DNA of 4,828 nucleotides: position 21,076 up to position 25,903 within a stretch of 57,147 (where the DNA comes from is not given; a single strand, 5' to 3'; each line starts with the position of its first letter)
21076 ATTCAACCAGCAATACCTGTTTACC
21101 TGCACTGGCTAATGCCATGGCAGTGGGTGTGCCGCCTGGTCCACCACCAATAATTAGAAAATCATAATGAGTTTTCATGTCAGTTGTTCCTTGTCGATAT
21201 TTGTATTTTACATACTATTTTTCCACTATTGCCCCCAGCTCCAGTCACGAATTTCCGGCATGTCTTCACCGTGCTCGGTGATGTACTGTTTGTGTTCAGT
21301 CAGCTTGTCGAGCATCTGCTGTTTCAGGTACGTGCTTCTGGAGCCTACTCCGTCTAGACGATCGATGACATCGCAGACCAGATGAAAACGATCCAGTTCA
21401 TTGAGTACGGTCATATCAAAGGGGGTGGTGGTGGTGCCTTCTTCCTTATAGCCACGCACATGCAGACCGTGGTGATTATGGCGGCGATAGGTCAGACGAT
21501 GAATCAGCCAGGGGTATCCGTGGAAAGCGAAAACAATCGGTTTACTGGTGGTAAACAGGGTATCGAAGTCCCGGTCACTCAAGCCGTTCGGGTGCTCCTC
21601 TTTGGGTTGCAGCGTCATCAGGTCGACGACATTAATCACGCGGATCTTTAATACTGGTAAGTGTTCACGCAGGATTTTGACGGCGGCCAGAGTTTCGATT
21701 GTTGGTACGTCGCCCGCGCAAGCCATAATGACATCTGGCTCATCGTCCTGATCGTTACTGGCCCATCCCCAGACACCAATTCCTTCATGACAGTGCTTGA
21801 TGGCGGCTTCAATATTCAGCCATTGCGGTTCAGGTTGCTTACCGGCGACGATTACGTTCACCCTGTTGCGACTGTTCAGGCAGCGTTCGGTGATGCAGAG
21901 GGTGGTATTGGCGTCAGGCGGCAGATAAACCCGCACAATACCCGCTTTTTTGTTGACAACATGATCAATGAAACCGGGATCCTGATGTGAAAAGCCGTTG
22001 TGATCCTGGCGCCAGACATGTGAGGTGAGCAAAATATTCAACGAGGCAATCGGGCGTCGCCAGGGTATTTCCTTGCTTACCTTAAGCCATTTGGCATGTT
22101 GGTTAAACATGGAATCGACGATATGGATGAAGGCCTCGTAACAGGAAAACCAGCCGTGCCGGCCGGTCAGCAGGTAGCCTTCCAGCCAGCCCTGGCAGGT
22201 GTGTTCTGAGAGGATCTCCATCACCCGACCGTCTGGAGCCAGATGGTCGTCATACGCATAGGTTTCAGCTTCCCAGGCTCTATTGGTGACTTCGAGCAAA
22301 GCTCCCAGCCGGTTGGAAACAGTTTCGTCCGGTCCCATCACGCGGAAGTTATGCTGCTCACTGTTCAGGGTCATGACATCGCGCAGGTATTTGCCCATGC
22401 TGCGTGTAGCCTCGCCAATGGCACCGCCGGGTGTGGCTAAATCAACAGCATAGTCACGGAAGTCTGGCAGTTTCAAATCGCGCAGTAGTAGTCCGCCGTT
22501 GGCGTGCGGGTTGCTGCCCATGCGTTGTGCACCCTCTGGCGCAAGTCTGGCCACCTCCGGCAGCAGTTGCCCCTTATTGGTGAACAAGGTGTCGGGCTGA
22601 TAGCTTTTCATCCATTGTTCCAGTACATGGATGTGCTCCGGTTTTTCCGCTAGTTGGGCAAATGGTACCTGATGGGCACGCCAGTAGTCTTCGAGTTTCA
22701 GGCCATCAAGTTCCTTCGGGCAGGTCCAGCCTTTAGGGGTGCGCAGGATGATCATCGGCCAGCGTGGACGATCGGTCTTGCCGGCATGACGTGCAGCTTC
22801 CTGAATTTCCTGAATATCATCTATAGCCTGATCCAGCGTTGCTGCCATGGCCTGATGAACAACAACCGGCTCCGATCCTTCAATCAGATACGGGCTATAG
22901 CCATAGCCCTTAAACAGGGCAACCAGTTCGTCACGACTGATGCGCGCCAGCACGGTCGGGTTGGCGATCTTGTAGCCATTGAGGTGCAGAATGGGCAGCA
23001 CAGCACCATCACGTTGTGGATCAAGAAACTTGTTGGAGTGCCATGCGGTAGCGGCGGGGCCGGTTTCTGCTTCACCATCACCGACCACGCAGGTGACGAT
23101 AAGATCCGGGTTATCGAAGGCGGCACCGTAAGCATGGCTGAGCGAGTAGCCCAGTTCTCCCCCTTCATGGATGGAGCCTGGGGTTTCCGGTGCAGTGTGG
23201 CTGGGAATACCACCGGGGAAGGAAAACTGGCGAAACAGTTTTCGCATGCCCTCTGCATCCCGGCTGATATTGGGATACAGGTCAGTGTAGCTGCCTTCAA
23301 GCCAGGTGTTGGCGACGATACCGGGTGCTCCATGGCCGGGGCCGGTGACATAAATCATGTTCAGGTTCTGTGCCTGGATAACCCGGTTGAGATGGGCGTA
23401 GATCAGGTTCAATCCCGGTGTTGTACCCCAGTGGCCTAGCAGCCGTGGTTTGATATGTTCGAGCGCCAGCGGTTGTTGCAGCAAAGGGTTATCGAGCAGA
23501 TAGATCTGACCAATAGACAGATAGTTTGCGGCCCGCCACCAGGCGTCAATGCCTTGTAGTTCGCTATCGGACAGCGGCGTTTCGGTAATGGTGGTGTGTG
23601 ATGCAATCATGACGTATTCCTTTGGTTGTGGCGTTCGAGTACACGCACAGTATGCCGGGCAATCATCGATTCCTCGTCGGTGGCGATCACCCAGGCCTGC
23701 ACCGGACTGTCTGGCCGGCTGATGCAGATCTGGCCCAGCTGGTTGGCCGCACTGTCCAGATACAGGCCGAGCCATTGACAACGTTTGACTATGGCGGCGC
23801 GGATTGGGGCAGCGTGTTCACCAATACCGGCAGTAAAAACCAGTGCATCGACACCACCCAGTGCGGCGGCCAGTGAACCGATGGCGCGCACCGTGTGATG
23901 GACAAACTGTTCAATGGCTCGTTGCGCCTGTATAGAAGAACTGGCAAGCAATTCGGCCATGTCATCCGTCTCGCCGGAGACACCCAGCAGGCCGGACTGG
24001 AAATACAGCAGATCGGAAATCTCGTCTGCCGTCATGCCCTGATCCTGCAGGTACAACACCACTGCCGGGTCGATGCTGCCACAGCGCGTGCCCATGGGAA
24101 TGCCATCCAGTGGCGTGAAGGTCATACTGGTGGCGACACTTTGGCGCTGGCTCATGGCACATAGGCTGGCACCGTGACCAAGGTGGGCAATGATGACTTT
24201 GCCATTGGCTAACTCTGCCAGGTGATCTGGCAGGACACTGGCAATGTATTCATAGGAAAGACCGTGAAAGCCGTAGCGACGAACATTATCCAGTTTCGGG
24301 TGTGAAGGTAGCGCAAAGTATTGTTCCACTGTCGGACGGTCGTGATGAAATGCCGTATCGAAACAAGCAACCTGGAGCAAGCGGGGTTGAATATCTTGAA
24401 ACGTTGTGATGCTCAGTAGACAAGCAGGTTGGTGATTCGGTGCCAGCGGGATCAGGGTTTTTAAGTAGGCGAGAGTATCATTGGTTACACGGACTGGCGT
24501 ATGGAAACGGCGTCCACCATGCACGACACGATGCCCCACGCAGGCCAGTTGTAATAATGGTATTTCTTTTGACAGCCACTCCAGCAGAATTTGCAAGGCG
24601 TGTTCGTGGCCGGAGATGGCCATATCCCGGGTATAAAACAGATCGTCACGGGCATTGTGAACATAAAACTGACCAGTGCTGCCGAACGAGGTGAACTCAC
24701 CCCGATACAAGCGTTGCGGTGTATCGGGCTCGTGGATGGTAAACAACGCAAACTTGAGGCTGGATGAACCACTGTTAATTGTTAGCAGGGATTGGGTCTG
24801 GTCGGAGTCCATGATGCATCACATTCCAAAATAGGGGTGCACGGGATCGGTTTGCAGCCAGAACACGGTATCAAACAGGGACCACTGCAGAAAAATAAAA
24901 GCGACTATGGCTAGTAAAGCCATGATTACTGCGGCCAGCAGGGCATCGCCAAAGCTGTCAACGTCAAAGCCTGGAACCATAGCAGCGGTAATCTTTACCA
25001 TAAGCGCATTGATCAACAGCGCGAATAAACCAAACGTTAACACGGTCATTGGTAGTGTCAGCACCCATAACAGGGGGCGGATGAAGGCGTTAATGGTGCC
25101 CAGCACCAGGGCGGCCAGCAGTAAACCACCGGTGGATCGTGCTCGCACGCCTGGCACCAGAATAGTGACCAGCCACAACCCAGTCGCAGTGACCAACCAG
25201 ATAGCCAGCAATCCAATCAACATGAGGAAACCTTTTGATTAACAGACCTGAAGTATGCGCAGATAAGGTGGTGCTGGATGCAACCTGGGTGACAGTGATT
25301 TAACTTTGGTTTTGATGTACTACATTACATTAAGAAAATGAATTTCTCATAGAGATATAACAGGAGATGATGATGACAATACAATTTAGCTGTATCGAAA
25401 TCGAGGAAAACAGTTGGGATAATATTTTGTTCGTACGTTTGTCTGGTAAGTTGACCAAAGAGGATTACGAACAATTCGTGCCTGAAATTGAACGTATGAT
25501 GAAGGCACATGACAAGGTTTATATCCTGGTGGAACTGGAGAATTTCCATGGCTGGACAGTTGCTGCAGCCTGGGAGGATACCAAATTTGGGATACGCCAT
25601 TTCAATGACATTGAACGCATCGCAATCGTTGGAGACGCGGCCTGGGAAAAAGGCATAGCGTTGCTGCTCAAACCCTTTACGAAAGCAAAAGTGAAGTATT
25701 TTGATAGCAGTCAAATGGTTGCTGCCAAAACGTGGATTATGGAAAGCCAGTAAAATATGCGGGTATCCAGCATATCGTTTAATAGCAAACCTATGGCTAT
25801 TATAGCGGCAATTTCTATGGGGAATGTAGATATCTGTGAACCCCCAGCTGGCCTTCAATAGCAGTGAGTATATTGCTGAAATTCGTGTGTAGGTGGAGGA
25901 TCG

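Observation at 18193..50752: Recurrent oriented cis-element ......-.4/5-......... (and palindromic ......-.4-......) upstream of most transcription units of the GC-rich block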

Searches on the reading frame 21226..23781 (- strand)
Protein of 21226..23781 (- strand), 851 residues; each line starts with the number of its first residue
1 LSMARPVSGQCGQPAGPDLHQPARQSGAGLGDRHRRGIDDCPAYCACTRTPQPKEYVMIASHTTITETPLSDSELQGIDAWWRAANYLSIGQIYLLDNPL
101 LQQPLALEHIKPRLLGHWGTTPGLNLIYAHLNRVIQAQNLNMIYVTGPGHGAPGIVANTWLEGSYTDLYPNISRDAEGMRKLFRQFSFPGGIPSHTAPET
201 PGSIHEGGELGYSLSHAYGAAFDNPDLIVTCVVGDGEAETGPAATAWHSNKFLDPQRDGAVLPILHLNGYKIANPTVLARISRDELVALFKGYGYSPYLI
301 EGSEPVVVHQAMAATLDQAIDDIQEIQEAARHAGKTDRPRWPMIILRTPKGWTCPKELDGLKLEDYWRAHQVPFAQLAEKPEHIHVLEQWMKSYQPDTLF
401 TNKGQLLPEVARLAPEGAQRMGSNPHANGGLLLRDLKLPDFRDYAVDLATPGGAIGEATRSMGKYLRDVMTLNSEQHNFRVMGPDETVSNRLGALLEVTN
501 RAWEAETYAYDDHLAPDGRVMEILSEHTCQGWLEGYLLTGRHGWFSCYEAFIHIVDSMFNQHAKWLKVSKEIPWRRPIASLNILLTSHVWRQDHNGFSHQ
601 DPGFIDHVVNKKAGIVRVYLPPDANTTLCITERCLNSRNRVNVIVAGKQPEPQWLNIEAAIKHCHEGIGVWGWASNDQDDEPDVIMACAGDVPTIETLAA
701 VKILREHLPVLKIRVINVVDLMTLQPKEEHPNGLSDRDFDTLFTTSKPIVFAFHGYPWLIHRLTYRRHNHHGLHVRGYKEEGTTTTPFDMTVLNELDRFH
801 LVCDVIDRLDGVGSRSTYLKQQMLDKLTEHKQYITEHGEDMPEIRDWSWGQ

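Call 6: search_protein_families(library=pfam, proteins=[window:21226-23781:-])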
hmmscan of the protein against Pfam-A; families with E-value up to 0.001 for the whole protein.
window:21226-23781:- (851 aa): 3 families
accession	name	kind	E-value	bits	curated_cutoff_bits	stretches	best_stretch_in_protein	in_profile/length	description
PF09364.15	XFP_N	-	9.8e-178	590.9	23.7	1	70-431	2-363/364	XFP N-terminal domain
PF09363.15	XFP_C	-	1.3e-97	325.6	23.4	1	648-849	1-202/202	XFP C-terminal domain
PF03894.20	XFP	-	1.3e-86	289.3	22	1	461-637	2-177/177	D-xylulose 5-phosphate/D-fructose 6-phosphate phosphoketolase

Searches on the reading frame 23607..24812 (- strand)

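Call 6: search_protein_families(library=pfam, proteins=[window:23607-24812:-])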
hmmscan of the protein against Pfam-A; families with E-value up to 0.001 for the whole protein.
window:23607-24812:- (401 aa): 1 family
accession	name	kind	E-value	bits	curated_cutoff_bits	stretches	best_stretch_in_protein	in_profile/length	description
PF00871.23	Acetate_kinase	-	3.3e-100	335.9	22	1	9-386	2-392/392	Acetokinase family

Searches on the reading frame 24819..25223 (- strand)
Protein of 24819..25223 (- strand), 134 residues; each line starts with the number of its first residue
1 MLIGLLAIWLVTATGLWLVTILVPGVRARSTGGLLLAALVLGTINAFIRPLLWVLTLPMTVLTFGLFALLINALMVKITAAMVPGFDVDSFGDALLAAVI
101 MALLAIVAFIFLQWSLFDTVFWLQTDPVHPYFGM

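Call 6: search_protein_families(library=pfam, proteins=[window:24819-25223:-])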
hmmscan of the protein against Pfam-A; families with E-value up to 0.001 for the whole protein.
window:24819-25223:- (134 aa): 1 family
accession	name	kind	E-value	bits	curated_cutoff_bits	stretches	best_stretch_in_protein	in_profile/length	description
PF04020.18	Phage_holin_4_2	-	2.3e-28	99.3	28.8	1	4-105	2-103/105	Mycobacterial 4 TMS phage holin, superfamily IV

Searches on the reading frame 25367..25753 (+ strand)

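Call 6: search_protein_families(library=pfam, proteins=[window:25367-25753:+])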
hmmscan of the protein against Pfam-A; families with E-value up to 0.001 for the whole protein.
window:25367-25753:+ (128 aa): 1 family
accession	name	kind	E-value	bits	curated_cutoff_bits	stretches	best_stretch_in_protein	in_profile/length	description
PF11964.13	SpoIIAA-like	-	7.8e-32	110.6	25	1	20-124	1-105/106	SpoIIAA-like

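Call 28: search_protein_families(library=ncbifam, proteins=[window:25367-25753:+], max_evalue=0.001)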
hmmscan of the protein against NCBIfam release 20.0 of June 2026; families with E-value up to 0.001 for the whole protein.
window:25367-25753:+ (128 aa): 0 families
